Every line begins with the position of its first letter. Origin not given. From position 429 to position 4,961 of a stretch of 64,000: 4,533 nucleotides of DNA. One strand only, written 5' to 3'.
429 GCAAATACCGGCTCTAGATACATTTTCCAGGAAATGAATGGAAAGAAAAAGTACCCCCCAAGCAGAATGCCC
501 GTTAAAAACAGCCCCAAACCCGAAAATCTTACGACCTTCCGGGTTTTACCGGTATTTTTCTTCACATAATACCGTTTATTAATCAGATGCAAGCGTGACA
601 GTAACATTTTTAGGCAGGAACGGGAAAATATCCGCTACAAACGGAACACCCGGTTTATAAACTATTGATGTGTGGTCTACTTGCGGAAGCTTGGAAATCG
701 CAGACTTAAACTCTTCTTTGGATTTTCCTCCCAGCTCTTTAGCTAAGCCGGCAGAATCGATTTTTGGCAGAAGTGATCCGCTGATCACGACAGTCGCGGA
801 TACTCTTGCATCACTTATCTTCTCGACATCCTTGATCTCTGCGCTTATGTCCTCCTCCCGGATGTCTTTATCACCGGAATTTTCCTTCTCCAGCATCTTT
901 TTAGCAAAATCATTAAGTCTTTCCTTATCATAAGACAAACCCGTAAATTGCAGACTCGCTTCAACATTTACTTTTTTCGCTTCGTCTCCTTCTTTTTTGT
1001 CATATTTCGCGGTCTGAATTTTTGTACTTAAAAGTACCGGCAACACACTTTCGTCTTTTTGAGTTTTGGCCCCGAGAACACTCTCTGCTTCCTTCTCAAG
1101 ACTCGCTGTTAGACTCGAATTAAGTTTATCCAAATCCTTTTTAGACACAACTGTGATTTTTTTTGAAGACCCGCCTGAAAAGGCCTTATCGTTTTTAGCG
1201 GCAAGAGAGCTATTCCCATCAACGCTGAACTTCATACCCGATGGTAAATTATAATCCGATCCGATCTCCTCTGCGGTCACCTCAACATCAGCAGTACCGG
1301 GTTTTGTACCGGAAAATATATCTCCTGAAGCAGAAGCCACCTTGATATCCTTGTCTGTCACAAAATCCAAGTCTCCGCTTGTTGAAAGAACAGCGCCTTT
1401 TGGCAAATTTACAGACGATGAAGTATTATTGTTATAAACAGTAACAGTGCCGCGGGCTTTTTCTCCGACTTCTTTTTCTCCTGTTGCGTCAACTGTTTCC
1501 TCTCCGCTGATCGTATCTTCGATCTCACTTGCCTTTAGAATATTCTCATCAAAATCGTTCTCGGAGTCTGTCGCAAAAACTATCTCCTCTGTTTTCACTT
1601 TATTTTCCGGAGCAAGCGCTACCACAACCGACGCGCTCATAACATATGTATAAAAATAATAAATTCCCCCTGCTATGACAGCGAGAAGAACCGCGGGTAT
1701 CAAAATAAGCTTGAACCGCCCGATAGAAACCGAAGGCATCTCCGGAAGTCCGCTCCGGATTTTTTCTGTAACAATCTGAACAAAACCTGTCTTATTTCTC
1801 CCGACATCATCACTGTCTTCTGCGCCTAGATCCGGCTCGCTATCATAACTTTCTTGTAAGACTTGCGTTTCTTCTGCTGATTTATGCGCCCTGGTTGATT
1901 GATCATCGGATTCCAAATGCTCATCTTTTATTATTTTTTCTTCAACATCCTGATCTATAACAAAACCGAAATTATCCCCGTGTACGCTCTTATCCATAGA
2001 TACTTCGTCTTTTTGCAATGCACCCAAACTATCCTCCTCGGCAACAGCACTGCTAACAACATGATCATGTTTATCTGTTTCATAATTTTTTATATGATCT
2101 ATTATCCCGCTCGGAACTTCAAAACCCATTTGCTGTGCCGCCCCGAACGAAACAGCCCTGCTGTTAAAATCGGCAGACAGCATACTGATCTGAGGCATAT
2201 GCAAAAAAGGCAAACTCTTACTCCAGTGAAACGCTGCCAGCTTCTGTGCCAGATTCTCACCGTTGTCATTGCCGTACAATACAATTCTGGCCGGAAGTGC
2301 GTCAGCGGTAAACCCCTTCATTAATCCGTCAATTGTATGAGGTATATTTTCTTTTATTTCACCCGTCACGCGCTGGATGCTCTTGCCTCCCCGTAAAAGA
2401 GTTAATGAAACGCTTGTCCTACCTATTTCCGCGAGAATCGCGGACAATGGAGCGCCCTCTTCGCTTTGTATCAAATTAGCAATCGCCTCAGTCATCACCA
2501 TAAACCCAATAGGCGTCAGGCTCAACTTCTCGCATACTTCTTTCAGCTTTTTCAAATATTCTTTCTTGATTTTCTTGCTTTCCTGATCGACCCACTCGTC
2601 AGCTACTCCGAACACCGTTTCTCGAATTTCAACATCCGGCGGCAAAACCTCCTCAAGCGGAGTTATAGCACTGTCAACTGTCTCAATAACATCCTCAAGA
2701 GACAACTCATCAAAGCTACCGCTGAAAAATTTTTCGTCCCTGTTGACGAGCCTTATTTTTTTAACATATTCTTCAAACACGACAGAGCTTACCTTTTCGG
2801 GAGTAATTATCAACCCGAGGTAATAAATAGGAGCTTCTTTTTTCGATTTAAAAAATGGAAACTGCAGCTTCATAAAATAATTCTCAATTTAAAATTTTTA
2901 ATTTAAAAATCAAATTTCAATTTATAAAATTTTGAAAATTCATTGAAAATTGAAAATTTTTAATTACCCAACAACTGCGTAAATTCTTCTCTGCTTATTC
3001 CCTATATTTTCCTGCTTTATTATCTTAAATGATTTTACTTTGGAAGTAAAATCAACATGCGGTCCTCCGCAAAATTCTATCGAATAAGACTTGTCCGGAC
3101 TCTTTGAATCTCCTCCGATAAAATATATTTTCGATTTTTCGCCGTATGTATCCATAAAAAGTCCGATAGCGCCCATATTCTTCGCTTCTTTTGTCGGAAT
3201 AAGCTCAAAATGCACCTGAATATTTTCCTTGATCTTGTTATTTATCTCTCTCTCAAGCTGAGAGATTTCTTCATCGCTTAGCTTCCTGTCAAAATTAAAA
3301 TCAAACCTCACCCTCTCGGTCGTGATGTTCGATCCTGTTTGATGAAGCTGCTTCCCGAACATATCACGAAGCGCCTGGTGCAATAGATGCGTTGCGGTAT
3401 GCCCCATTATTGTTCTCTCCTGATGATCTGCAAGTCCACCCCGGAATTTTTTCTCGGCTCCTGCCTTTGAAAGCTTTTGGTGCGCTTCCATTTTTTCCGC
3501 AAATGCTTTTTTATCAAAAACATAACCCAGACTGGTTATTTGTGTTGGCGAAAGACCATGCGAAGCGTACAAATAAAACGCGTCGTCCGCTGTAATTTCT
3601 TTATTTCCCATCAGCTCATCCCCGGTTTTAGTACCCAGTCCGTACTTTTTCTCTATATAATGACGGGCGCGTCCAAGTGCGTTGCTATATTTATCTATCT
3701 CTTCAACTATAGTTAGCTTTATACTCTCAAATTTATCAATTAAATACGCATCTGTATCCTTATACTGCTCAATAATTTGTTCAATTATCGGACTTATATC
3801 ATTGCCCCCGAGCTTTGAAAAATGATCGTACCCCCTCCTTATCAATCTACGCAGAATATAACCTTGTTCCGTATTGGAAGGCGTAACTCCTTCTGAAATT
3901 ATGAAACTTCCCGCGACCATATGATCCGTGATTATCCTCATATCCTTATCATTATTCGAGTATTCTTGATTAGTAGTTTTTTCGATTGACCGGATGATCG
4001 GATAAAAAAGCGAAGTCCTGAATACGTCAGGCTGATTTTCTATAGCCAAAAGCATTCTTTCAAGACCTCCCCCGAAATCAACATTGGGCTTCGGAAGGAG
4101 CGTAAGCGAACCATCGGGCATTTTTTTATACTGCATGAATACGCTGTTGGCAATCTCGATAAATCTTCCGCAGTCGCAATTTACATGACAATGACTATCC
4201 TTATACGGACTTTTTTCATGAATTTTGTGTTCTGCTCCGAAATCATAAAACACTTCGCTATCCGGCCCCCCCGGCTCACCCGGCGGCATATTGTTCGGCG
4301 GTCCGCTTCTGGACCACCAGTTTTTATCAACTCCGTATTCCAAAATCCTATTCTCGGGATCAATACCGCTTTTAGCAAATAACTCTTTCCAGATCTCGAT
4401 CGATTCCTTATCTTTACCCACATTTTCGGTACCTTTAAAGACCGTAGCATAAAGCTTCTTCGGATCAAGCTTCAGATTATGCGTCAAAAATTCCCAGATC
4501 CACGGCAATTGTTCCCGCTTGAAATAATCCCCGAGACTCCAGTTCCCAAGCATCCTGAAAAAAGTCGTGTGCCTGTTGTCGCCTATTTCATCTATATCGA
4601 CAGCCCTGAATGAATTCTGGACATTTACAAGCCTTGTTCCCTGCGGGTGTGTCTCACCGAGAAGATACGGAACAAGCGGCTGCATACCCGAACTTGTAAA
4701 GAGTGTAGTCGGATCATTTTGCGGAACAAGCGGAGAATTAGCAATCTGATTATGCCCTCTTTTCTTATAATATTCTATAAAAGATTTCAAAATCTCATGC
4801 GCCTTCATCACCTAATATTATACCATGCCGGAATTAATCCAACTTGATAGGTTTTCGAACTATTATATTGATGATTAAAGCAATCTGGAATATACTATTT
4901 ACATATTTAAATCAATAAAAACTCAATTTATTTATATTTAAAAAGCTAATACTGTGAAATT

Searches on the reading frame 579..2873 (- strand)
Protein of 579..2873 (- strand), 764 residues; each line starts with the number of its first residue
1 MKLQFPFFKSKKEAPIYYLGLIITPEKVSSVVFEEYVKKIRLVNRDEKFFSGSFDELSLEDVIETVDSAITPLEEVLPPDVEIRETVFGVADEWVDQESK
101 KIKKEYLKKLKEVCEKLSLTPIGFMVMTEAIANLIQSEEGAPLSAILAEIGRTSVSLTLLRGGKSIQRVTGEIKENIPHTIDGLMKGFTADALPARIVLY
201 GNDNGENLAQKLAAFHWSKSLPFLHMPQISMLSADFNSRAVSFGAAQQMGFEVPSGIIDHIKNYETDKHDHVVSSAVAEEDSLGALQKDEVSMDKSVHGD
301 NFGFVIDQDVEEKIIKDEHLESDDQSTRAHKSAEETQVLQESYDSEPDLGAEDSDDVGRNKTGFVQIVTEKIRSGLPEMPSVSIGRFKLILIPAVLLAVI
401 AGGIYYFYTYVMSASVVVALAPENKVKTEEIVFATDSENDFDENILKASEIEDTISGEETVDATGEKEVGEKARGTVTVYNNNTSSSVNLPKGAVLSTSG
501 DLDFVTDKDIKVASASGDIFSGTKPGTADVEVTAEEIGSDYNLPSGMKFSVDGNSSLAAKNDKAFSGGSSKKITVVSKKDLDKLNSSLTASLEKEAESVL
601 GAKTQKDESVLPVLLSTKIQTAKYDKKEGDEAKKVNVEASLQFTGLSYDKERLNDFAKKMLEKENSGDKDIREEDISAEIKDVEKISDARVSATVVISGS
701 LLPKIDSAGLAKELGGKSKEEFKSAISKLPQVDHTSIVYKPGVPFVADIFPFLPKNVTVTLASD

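Call 21: search_protein_families(library=pfam, proteins=[window:579-2873:-], max_evalue=0.001)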
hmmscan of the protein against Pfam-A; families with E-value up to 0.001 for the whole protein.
window:579-2873:- (764 aa): 2 families
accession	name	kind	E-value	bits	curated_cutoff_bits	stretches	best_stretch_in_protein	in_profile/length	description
PF04865.19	Baseplate_J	-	1.2e-09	38.3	21.1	1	468-569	18-110/255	Baseplate J-like protein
PF21110.3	GlxA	-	0.00085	20.4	27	0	472-560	1-96/105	GlxA beta barrel domain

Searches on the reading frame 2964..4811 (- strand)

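Call 21: search_protein_families(library=pfam, proteins=[window:2964-4811:-], max_evalue=0.001)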
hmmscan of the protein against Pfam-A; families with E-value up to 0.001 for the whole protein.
window:2964-4811:- (615 aa): 2 families
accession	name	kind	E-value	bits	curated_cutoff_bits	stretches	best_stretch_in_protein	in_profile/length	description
PF01411.24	tRNA-synt_2c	-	8.5e-101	338.6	30.3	1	6-456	1-436/552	tRNA synthetases class II (A)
PF07973.19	tRNA_SAD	-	9.8e-13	48.3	24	1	562-611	3-44/44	Threonyl and Alanyl tRNA synthetase second additional domain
